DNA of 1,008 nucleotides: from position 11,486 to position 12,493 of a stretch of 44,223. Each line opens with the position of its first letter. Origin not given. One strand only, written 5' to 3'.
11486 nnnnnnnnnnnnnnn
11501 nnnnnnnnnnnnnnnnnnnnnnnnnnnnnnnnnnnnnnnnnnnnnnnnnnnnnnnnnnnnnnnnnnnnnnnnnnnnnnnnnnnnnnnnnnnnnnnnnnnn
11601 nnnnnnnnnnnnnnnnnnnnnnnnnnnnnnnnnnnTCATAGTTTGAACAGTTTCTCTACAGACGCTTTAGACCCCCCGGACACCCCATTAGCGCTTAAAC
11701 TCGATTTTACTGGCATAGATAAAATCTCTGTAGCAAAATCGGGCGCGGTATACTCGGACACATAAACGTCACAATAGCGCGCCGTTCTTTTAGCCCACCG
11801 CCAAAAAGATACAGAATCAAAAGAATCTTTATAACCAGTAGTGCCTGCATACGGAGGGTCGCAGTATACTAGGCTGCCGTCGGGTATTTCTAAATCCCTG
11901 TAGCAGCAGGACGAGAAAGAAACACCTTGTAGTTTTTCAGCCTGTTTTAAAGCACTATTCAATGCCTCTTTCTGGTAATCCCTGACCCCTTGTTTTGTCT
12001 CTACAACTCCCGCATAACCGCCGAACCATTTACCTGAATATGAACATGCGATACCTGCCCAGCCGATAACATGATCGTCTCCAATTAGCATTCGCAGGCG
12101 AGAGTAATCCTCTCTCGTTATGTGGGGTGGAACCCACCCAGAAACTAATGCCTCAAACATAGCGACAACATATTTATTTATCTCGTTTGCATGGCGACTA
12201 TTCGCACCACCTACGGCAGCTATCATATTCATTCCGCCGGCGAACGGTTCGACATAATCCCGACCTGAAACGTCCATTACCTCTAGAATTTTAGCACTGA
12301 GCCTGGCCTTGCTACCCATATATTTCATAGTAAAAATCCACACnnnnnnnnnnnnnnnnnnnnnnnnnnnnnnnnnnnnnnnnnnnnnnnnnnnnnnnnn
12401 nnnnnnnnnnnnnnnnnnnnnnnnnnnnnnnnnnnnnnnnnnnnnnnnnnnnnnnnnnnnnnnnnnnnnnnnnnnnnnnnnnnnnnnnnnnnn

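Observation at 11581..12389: Dam methyltransferase as an autonomous reverse-oriented cassette between head genes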

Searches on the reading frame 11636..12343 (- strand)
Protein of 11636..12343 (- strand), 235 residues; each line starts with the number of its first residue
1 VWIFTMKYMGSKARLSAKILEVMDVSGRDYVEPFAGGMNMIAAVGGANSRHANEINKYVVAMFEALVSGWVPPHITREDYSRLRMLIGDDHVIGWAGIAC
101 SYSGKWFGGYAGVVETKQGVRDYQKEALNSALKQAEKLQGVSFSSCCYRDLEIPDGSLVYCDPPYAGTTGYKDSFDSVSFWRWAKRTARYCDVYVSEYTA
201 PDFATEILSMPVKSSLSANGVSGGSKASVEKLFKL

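Call 4: search_protein_families(library=pfam, proteins=[window:11636-12343:-], max_evalue=0.01)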
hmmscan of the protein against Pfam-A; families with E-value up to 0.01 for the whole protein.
window:11636-12343:- (235 aa): 1 family
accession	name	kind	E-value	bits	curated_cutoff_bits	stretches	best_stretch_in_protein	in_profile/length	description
PF02086.21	MethyltransfD12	-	4.7e-12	46.6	22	2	8-68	1-63/253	D12 class N6 adenine-specific DNA methyltransferase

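Call 9: search_dna_similar(query=window:11636-12328:-, collection=phages, mode=protein, max_rows=40)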
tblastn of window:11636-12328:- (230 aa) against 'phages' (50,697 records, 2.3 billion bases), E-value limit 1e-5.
Records with a match: 231; places in all: 236; records where one place covers at least 80% of the query: 227.
Best place of each record, by identity: 60-80% 18; <60% 213.
By first word of the organism name: Enterococcus 56; Vibrio 44; Bacteroides 31; Klebsiella 18; Arthrobacter 18; Curtobacterium 10; Acinetobacter 7; Cellulophaga 5; Fusobacterium 5; Enterocloster 4; and 22 more.
By host as written in the record: - 36; Enterococcus faecalis 21; Arthrobacter globiformis B-2979 14; Klebsiella pneumoniae 6; Vibrio lentus 6; Curtobacterium flaccumfaciens NRRL B-59340 6; Bacteroides thetaiotaomicron VPI-5482 5; Vibrio parahaemolyticus 4; and 91 more.
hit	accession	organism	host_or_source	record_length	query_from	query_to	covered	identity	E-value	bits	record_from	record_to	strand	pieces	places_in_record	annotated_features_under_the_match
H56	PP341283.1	Klebsiella phage vB_Kpn_F14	Klebsiella pneumoniae Kpn5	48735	1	230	100%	62.6%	2e-92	301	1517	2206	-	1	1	hypothetical protein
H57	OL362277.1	Klebsiella phage 6991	Klebsiella pneumoniae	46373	1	230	100%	62.2%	8e-92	300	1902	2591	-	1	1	methyl-directed repair DNA adenine methylase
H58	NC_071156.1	Klebsiella phage 6991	Klebsiella pneumoniae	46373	1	230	100%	62.2%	8e-92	300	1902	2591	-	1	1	methyl-directed repair DNA adenine methylase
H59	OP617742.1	Klebsiella phage KP13-2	Klebsiella pneumoniae KP13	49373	1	228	99%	62.3%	2e-88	290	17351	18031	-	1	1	hypothetical protein (x2)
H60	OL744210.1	Klebsiella phage vB_KvaS_F1M1D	Klebsiella variicola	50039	1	228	99%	61.8%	2e-88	290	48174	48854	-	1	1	hypothetical protein (x2)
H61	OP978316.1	Klebsiella phage vB_KpS_KW1.2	Klebsiella pneumoniae 52145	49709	1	228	99%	61.8%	4e-88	289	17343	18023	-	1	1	DNA methyltransferase | hypothetical protein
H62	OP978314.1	Klebsiella phage vB_KpS_KW1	Klebsiella pneumoniae 52145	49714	1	228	99%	61.8%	4e-88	289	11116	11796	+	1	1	DNA methyltransferase | hypothetical protein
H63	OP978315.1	Klebsiella phage vB_KpS_KW1.1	Klebsiella pneumoniae 52145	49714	1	228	99%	61.8%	4e-88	289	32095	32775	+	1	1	DNA methyltransferase | hypothetical protein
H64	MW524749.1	Klebsiella phage BDK21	Klebsiella pneumoniae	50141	1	228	99%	61.4%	2e-88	290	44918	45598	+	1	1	hypothetical protein (x2)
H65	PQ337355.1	Klebsiella phage Smiley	Klebsiella pneumoniae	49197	1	228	99%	61.4%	3e-87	286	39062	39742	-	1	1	DNA methylase | hypothetical protein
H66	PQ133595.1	Klebsiella phage P13a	Klebsiella pneumoniae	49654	1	228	99%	61.4%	4e-87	286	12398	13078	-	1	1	hypothetical protein (x2)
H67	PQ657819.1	Klebsiella phage Roth75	Klebsiella sp. 51851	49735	1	228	99%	61.0%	1e-87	288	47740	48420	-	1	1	D12 class N6 adenine-specific DNA methyltransferase | hypothetical protein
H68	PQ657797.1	Klebsiella phage Roth24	Klebsiella sp. 18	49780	1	228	99%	61.0%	1e-87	288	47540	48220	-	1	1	D12 class N6 adenine-specific DNA methyltransferase | hypothetical protein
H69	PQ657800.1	Klebsiella phage Roth30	Klebsiella sp. CFI_014_VIM4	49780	1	228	99%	61.0%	1e-87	288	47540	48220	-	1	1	D12 class N6 adenine-specific DNA methyltransferase | hypothetical protein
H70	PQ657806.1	Klebsiella phage Roth42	Klebsiella sp. NCTC 7427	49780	1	228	99%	61.0%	1e-87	288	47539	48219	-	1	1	D12 class N6 adenine-specific DNA methyltransferase | hypothetical protein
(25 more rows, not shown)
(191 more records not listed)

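Call 12: search_solved_structures(query=window:11636-12328:-, max_evalue=1, show_alignments=3)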
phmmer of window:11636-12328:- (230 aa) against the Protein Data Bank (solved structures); distinct sequences matched with E-value up to 1: 11.
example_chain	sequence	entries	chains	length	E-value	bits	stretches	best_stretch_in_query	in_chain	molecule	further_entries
1yf3_A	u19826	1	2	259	7.2e-05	25.6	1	105-167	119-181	DNA adenine methylase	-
1q0s_A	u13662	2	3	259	0.00021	24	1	131-167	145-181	DNA adenine methylase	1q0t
1yfj_A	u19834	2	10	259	0.00024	23.9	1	132-167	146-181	DNA adenine methylase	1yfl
2g1p_A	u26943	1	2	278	0.099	15.3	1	129-164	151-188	DNA adenine methylase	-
4gol_D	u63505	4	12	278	0.1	15.3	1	129-164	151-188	DNA adenine methylase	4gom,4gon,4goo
4gbe_D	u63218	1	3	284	0.1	15.2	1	129-164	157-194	DNA adenine methylase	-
4rtj_A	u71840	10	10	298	0.11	15.1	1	129-164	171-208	DNA adenine methylase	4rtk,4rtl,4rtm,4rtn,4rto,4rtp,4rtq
2ore_D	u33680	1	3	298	0.12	15.1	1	129-164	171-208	DNA adenine methylase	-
7m6b_B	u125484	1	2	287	0.28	13.8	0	1-41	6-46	Site-specific DNA-methyltransferase (adenine-specific)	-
3bs4_A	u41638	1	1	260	0.44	13.2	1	91-216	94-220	Uncharacterized protein PH0321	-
9vf8_A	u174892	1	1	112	0.92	12.1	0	143-168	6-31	histidine kinase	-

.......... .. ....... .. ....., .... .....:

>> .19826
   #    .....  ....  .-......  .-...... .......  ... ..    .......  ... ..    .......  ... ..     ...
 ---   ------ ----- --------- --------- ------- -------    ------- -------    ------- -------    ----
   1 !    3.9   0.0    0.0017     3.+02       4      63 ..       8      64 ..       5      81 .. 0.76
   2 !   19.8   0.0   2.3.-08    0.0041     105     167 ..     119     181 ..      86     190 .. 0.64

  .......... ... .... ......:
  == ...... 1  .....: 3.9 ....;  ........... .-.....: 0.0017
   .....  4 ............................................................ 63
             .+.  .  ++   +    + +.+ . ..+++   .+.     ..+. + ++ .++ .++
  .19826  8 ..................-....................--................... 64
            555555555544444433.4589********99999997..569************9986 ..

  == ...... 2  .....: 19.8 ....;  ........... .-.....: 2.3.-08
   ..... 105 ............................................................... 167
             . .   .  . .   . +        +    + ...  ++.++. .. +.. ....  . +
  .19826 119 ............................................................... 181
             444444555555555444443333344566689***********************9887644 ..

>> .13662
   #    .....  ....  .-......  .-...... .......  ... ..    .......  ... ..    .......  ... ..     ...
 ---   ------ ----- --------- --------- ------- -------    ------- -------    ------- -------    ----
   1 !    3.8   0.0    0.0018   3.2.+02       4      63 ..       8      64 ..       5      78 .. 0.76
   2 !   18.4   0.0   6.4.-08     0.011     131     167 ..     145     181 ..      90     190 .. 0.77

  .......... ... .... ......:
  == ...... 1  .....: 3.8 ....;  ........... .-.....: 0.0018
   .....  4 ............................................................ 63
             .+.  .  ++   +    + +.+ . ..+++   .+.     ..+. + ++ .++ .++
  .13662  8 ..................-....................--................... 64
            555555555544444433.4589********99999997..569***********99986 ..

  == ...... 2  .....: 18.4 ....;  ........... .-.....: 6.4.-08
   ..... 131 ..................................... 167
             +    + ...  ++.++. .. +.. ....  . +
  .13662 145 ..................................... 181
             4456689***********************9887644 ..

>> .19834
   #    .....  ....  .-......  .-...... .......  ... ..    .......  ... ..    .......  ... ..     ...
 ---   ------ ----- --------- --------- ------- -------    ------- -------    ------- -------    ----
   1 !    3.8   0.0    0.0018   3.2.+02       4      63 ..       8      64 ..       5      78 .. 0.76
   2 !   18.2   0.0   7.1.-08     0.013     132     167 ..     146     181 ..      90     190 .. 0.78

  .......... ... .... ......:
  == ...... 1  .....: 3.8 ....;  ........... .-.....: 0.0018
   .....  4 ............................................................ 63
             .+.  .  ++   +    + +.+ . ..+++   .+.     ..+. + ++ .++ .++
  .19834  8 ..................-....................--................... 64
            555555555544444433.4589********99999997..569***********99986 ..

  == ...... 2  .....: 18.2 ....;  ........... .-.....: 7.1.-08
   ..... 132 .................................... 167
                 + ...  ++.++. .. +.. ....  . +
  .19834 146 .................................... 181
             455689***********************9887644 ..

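Call 13: search_protein_families(library=ncbifam, proteins=[window:11636-12328:-], max_evalue=0.1)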
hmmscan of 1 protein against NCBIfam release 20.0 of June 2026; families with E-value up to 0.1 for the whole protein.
window:11636-12328:- (230 aa): 2 families
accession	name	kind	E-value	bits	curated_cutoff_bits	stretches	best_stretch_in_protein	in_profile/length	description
TIGR00571.1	dam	subfamily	6.9e-11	42.3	114.85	2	124-167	145-196/267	Dam family site-specific DNA-(adenine-N6)-methyltransferase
NF008152.0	PRK10904.1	equivalog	0.056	12.8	441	1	129-163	151-187/271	adenine-specific DNA-methyltransferase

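Call 14: search_protein_families(library=phrogs, proteins=[window:11636-12328:-], max_evalue=0.001)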
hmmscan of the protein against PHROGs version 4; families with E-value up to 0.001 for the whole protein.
window:11636-12328:- (230 aa): 2 families
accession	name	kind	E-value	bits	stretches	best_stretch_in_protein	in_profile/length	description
phrog_56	-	other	6e-35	122.6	1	1-229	65-321/647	DNA methyltransferase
phrog_36652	-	unknown function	4.9e-05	24.1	0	126-164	54-95/219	-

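Call 15: find_homologous_proteins(query=window:11636-12328:-, max_evalue=1e-10)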
Query window:11636-12328:- (230 aa): 3666 proteins with E <= 1e-10 among 4102 candidates; the best 120 are listed.
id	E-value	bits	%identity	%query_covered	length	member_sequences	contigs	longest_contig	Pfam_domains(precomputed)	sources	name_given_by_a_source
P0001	2.0e-149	513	97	100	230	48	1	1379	PF02086.22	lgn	-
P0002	7.7e-115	400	74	100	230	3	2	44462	PF02086.22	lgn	-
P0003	2.5e-114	398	74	100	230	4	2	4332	PF02086.22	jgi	-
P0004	7.2e-113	394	74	100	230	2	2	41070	PF02086.22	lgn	-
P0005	7.6e-109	381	72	100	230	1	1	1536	PF02086.22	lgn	-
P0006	1.0e-104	367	72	100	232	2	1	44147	PF02086.22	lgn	-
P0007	2.4e-102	359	68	100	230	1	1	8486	PF02086.22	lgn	-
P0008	2.1e-91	323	63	100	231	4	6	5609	PF02086.22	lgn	-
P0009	3.2e-91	323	63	100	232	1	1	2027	PF02086.22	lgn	-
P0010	5.1e-91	322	63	100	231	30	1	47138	PF02086.22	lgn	-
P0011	8.6e-91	321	62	100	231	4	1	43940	PF02086.22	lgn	-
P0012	1.8e-89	317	62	100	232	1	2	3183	PF02086.22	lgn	-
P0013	1.9e-88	314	62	100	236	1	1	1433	PF02086.22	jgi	-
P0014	2.3e-88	314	60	100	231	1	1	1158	PF02086.22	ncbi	-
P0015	2.8e-87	310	60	100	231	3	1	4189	PF02086.22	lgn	-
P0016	4.3e-87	309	62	99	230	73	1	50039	PF02086.22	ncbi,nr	ncbi:hypothetical protein [Klebsiella phage vB_KvaS_F1M1D]|nr:hypothetical protein [Klebsiella phage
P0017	4.9e-87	309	60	100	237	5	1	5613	PF02086.22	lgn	-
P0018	2.6e-86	307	60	100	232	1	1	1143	PF02086.22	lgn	-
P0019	6.4e-86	306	61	100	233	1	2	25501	PF02086.22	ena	-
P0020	2.6e-85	304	60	100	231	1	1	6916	PF02086.22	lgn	-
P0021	2.7e-85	303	59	100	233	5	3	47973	PF02086.22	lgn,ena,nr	nr:MAG TPA: DNA adenine methylase [Caudoviricetes sp.]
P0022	2.9e-84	300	59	100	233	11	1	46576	PF02086.22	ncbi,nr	ncbi:TPA: DNA adenine methylase [Escherichia coli]|nr:DNA adenine methylase [Escherichia coli] HEI06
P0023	2.6e-81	290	58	99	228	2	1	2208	PF02086.22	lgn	-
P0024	1.2e-80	288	73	75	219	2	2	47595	PF02086.22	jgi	-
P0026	3.1e-77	277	64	86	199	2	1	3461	PF02086.22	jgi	-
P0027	3.6e-76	274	54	100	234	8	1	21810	PF02086.22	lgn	-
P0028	1.0e-75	272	56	100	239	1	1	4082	PF02086.22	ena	-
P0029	1.1e-75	272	55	99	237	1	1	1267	PF02086.22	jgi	jgi:DNA adenine methylase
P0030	4.1e-75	270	54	100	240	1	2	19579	PF02086.22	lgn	-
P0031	5.2e-74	267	54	100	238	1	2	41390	PF02086.22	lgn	-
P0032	4.4e-73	264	55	100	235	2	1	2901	PF02086.22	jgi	-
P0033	1.5e-72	262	54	100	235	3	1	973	PF02086.22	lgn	-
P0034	2.8e-72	261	54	99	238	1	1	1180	PF02086.22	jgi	jgi:DNA adenine methylase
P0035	3.4e-72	261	53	100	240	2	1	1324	PF02086.22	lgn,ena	-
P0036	4.5e-72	260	53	99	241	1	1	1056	PF02086.22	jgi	-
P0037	7.0e-72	260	53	100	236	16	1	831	PF02086.22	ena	-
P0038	7.3e-72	260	54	100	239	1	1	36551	PF02086.22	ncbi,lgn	-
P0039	1.1e-71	259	53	100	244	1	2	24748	PF02086.22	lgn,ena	-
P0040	1.6e-71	258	52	100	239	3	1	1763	PF02086.22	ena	-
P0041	3.1e-71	257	53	100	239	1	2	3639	PF02086.22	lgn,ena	-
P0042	3.7e-71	257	53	100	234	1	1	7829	PF02086.22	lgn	-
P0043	4.9e-71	257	54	98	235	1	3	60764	PF02086.22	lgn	-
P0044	5.4e-71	257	65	76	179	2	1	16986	PF02086.22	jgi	-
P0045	9.6e-71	256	54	99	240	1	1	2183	PF02086.22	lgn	-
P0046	1.8e-70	255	54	100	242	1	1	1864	PF02086.22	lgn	-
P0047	2.0e-70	255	54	99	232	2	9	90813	PF02086.22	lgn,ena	-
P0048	2.7e-70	254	53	98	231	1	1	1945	PF02086.22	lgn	-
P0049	3.4e-70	254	54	100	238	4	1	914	PF02086.22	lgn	-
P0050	4.2e-70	254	53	100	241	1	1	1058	PF02086.22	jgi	-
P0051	4.8e-70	254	54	99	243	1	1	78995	PF02086.22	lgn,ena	-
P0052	6.5e-70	253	53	100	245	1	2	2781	PF02086.22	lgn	-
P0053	9.3e-70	253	54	99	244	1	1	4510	PF02086.22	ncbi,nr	ncbi:MAG: DNA adenine methylase [Colwellia sp.]|nr:DNA adenine methylase [Colwellia sp.]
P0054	1.5e-69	252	54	100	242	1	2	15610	PF02086.22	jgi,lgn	jgi:DNA adenine methylase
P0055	1.6e-69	252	53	98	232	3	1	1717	PF02086.22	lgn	-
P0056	2.4e-69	251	52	99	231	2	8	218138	PF02086.22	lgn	-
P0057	3.2e-69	251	53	99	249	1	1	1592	PF02086.22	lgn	-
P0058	3.3e-69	251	51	100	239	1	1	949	PF02086.22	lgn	-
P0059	3.4e-69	251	51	99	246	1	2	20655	PF02086.22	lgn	-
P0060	4.4e-69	250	54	99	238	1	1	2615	PF02086.22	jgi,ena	-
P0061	4.7e-69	250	53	99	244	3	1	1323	PF02086.22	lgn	-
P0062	6.4e-69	250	52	100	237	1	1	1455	PF02086.22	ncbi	-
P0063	9.1e-69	249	52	100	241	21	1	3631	PF02086.22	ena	-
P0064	1.4e-68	249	52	99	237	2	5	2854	PF02086.22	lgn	-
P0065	1.4e-68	249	52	98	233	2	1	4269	PF02086.22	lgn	-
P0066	1.5e-68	249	52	99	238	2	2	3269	PF02086.22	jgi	jgi:DNA adenine methylase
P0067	1.6e-68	249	55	99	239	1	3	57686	PF02086.22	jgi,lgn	jgi:DNA adenine methylase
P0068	1.9e-68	248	53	100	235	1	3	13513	PF02086.22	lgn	-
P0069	2.0e-68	248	52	99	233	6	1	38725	PF02086.22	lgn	-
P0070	2.7e-68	248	51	100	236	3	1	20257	PF02086.22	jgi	jgi:DNA adenine methylase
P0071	3.0e-68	248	53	100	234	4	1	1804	PF02086.22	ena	-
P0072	3.2e-68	248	52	99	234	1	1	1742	PF02086.22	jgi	jgi:DNA adenine methylase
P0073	3.5e-68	248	52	99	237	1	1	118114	PF02086.22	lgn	-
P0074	3.9e-68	247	52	100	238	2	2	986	PF02086.22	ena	-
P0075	4.1e-68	247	52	99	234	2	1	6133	PF02086.22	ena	-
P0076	4.3e-68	247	50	100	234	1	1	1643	PF02086.22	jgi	-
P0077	6.4e-68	247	53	100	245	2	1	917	PF02086.22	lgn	-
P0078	7.3e-68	246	54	100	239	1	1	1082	PF02086.22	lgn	-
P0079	7.6e-68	246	52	99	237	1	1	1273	PF02086.22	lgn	-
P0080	8.2e-68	246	52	100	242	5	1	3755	PF02086.22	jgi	jgi:DNA adenine methylase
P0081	8.5e-68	246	51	99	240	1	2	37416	PF02086.22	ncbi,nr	ncbi:D12 class N6 adenine-specific DNA methyltransferase [Vibrio phage 1.115.B._10N.222.49.B11]|nr:D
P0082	8.5e-68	246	54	99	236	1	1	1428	PF02086.22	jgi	jgi:DNA adenine methylase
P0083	1.1e-67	246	51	100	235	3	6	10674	PF02086.22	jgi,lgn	-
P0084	1.1e-67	246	51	100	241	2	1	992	PF02086.22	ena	-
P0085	1.2e-67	246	52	99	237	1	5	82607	PF02086.22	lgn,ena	-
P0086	1.4e-67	246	53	100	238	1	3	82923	PF02086.22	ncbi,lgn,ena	-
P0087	1.9e-67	245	52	100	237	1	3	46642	PF02086.22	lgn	-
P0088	2.0e-67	245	51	100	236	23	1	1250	PF02086.22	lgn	-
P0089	2.2e-67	245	54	100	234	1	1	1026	PF02086.22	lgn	-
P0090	3.8e-67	244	52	99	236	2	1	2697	PF02086.22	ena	-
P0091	3.9e-67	244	50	100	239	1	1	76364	PF02086.22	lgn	-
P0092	3.9e-67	244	51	100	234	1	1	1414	PF02086.22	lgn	-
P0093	5.0e-67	244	53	100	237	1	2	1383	PF02086.22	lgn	-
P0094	5.5e-67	244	53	99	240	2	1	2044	PF02086.22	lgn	-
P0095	6.1e-67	243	49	100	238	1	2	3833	PF02086.22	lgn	-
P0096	6.3e-67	243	52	100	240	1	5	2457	PF02086.22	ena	-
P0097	6.5e-67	243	52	99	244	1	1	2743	PF02086.22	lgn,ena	-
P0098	7.5e-67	243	52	100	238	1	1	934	PF02086.22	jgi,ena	-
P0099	9.6e-67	243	51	100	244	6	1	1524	PF02086.22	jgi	-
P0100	9.7e-67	243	53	99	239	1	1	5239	PF02086.22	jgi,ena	-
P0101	1.1e-66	243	52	99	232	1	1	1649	PF02086.22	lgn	-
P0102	1.2e-66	242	53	100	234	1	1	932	PF02086.22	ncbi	-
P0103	1.2e-66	242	51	100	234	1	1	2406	PF02086.22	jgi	jgi:DNA adenine methylase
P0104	1.3e-66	242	50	100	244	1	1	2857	PF02086.22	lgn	-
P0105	1.4e-66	242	50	99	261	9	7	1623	PF02086.22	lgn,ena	-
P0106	1.4e-66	242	51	100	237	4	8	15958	PF02086.22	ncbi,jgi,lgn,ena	jgi:DNA adenine methylase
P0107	1.4e-66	242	53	99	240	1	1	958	PF02086.22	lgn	-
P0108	1.4e-66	242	52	99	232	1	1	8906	PF02086.22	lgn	-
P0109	1.6e-66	242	50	100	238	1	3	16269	PF02086.22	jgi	jgi:DNA adenine methylase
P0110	1.8e-66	242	52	99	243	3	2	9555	PF02086.22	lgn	-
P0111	2.3e-66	242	52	99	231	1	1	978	PF02086.22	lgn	-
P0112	2.4e-66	241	52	100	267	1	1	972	PF02086.22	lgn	-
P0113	2.4e-66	241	51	99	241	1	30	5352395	PF02086.22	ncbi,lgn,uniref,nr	ncbi:Site-specific DNA methylase [Mycobacteroides abscessus subsp. abscessus]|uniref:DNA adenine met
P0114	2.8e-66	241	50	99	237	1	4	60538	PF02086.22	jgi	jgi:DNA adenine methylase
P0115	2.9e-66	241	50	99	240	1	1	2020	PF02086.22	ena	-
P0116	3.3e-66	241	53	99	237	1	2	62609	PF02086.22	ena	-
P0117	3.8e-66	241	53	99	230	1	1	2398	PF02086.22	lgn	-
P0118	4.1e-66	241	51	99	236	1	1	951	PF02086.22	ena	-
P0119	4.9e-66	240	51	100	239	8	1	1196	PF02086.22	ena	-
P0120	5.0e-66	240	49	100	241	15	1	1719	PF02086.22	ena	-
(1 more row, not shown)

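Call 24: find_encoding_contigs(protein=P0002, flank=4000, max_places=3)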
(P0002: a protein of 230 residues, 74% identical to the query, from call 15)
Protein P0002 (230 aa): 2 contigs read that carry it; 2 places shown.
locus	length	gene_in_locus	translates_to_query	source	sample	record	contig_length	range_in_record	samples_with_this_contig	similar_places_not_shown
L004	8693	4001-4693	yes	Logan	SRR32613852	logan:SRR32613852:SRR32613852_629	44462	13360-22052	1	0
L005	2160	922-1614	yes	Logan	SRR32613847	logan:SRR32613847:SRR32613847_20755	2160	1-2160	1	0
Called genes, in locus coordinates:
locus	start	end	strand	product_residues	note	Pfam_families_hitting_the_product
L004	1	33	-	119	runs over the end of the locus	-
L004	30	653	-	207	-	-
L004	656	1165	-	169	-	PF20557:DnaT_2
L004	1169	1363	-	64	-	-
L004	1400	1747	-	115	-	PF13895:Ig_2 (weak)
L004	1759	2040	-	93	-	-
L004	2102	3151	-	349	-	-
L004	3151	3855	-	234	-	-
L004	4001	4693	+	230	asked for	PF02086:MethyltransfD12 (faint)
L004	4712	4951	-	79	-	-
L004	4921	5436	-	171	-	PF13392:HNH_3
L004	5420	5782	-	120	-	-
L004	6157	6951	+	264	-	PF01555:N6_N4_Mtase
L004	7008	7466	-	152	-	-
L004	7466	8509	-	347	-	PF04233:Phage_Mu_F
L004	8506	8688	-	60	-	-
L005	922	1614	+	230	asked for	PF02086:MethyltransfD12 (faint)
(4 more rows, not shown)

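Call 25: find_encoding_contigs(protein=P0006, flank=4000, max_places=2)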
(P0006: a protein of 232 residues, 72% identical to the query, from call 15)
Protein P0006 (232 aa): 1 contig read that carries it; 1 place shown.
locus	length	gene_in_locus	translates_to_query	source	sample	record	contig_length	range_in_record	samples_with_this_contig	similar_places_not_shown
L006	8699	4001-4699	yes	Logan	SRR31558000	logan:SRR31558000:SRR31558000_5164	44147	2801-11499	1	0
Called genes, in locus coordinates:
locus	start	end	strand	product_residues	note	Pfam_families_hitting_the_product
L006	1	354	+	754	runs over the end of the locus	PF13481:AAA_25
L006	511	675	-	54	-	-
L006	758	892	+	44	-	-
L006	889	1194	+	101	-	-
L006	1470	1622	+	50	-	-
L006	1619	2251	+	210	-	-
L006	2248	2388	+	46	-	-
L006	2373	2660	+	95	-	-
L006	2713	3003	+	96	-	-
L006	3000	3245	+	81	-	-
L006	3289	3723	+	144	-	PF00959:Phage_lysozyme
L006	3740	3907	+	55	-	-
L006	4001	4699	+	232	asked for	PF02086:MethyltransfD12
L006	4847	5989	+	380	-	-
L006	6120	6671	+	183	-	-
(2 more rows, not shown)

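Call 26: find_encoding_contigs(protein=P0011, flank=4000, max_places=2)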
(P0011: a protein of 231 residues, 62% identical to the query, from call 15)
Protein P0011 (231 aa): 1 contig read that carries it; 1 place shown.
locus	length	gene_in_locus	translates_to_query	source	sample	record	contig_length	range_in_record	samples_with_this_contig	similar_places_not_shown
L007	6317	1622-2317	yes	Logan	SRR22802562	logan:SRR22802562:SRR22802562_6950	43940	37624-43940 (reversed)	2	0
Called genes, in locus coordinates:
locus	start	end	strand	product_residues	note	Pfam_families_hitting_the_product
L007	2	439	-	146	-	?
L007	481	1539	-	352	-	PF04233:Phage_Mu_F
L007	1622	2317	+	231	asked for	PF02086:MethyltransfD12 (weak)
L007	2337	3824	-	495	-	PF13264:DUF4055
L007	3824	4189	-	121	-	-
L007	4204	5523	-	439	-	PF03237:Terminase_6N, PF17289:Terminase_6C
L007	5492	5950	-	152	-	-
